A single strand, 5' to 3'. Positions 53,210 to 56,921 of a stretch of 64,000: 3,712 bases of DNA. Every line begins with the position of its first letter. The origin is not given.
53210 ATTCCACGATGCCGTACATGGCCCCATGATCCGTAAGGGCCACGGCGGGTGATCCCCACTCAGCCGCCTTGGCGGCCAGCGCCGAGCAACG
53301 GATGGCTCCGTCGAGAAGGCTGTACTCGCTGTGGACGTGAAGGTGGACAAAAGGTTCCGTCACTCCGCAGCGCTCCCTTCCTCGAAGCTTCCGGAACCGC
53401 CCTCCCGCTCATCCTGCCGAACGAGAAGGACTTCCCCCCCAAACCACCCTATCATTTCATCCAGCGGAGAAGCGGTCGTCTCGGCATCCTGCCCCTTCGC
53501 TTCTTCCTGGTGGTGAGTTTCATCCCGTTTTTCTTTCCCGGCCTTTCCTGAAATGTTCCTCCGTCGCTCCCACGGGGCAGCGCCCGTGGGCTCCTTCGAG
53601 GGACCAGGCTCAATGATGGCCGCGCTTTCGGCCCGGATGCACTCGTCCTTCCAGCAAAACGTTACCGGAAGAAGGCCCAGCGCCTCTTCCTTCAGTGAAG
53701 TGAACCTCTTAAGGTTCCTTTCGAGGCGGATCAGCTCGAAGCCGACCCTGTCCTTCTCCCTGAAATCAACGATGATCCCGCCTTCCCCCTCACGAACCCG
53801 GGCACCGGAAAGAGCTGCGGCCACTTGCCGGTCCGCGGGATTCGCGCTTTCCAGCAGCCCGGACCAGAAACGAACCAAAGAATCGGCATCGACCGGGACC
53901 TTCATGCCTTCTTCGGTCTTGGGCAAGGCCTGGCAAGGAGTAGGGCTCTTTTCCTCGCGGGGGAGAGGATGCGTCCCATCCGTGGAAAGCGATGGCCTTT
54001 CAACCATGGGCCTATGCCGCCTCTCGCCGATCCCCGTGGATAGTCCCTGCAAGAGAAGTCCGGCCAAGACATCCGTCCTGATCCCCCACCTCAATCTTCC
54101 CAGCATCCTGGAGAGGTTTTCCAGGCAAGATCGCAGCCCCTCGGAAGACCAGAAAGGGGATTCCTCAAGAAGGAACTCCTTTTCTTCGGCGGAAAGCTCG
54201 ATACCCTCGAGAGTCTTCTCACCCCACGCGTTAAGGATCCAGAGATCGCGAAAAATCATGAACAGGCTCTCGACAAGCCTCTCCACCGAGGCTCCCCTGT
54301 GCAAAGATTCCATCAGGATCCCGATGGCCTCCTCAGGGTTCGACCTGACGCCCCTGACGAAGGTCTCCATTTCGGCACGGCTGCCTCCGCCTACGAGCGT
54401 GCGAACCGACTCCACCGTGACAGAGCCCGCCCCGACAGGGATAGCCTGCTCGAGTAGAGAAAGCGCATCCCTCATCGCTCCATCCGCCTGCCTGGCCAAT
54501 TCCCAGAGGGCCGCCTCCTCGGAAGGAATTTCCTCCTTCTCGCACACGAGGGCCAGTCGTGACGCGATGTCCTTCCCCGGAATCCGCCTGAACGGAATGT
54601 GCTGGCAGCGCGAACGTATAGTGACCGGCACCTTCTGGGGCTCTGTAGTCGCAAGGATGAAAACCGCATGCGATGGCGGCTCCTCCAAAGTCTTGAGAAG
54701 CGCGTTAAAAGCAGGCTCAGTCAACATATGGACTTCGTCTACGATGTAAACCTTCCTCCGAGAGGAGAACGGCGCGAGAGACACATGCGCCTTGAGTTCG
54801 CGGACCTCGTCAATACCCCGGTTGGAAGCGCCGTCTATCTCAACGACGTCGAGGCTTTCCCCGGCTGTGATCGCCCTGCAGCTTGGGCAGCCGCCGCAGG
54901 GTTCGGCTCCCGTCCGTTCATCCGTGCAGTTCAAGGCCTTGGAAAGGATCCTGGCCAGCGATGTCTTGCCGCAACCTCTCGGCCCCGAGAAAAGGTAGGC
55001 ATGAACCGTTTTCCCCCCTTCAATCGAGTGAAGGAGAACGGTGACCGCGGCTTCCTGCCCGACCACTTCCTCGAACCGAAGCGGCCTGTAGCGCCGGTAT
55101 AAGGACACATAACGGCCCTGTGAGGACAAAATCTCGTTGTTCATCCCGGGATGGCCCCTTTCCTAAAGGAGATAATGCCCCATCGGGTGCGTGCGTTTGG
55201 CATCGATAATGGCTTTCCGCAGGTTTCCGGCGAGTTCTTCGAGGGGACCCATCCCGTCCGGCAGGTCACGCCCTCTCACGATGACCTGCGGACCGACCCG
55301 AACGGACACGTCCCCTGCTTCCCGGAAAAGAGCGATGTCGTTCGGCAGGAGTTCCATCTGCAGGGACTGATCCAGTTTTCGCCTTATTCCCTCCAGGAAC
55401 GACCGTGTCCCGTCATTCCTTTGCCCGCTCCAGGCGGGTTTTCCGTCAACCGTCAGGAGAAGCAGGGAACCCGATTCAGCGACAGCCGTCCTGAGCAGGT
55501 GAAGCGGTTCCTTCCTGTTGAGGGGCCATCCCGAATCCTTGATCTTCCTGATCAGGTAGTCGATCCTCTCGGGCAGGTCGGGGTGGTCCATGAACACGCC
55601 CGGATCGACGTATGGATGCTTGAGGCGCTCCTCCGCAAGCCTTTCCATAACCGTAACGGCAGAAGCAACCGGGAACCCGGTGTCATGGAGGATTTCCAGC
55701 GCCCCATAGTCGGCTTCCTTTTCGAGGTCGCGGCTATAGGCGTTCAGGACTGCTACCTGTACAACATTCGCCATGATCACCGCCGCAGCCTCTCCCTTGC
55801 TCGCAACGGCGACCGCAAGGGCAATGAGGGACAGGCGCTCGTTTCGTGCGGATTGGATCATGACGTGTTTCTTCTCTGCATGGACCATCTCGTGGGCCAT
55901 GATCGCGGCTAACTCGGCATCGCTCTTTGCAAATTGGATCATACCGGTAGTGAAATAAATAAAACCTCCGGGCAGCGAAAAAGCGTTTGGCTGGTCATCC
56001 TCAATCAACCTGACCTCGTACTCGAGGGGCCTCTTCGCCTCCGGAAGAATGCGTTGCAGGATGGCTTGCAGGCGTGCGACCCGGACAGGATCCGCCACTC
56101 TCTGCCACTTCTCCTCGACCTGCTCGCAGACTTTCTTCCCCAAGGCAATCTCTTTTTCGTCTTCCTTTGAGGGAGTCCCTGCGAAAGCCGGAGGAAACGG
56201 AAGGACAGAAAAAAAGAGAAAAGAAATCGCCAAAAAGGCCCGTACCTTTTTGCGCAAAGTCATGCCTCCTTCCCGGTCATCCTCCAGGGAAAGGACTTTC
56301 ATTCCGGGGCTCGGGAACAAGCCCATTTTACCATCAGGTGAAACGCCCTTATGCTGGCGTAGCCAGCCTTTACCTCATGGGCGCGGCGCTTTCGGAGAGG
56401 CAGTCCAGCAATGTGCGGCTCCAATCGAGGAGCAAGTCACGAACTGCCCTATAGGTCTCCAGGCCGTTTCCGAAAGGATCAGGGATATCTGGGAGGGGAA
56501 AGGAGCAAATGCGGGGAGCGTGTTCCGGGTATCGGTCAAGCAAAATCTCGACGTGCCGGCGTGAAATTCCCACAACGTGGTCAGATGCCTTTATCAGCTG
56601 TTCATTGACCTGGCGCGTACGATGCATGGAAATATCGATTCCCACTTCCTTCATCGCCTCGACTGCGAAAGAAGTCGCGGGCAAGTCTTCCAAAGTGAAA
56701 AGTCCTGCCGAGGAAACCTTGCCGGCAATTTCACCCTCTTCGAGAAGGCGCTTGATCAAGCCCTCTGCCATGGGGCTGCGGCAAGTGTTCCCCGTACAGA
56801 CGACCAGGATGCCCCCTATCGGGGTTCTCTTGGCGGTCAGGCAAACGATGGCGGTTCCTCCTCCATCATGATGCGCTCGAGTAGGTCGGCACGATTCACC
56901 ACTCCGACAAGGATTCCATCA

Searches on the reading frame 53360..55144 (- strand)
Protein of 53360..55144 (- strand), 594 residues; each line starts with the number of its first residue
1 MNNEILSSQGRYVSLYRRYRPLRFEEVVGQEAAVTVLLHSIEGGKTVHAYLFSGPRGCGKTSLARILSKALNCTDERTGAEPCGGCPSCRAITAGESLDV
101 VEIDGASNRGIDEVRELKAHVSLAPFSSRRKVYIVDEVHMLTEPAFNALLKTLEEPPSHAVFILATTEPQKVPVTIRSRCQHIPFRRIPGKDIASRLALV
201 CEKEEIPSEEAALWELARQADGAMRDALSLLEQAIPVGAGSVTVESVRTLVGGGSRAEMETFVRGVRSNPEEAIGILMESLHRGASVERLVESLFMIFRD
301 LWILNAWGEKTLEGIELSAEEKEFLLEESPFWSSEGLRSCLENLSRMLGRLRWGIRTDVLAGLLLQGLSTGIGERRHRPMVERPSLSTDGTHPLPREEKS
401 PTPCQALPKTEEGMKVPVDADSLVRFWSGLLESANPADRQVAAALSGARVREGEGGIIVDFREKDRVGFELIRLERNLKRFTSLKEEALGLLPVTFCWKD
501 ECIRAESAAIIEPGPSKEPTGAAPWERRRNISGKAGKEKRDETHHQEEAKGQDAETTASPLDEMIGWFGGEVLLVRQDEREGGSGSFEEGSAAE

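Call 69: search_protein_families(library=pfam, proteins=[window:53360-55144:-], max_evalue=0.00001)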
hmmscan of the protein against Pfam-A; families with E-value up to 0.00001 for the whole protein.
window:53360-55144:- (594 aa): 3 families
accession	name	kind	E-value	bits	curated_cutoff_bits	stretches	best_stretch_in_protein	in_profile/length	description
PF13177.12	DNA_pol3_delta2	-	5.3e-46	157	27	1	29-187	1-159/161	DNA polymerase III, delta subunit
PF22608.2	DNAX_ATPase_lid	-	5.5e-17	61.7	27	1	193-240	2-49/49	DNA polymerase III clamp loader subunit, ATPase lid domain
PF00004.35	AAA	-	1.6e-11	45.2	21.2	1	51-183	2-126/131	ATPase family associated with various cellular activities (AAA)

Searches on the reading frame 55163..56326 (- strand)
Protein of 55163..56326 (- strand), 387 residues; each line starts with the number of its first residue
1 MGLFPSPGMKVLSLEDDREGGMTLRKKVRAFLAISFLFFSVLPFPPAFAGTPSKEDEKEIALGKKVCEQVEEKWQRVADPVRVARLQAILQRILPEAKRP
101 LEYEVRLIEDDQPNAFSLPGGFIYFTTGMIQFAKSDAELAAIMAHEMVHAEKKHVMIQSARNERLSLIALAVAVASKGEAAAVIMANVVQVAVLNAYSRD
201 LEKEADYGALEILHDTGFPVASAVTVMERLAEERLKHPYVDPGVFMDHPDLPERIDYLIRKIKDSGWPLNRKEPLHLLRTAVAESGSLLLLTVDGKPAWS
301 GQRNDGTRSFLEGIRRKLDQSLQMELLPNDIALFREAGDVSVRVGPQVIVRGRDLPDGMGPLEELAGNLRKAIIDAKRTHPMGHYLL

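Call 69: search_protein_families(library=pfam, proteins=[window:55163-56326:-], max_evalue=0.00001)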
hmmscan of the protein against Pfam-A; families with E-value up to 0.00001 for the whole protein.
window:55163-56326:- (387 aa): 1 family
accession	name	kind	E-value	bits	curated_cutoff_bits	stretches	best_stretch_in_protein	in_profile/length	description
PF01435.24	Peptidase_M48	-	7.9e-31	107.8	20.3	1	82-258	3-182/186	Peptidase family M48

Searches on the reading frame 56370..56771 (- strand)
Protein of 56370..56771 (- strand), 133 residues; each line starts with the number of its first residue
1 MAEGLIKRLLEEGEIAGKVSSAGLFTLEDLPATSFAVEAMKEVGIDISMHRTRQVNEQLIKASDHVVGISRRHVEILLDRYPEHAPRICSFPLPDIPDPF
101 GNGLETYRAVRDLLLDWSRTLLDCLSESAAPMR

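Call 69: search_protein_families(library=pfam, proteins=[window:56370-56771:-], max_evalue=0.00001)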
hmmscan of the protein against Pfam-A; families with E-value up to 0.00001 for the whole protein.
window:56370-56771:- (133 aa): 1 family
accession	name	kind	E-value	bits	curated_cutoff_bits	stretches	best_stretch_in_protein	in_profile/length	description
PF01451.26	LMWPc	-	1.7e-14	54.7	23.2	1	1-122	14-144/144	Low molecular weight phosphotyrosine protein phosphatase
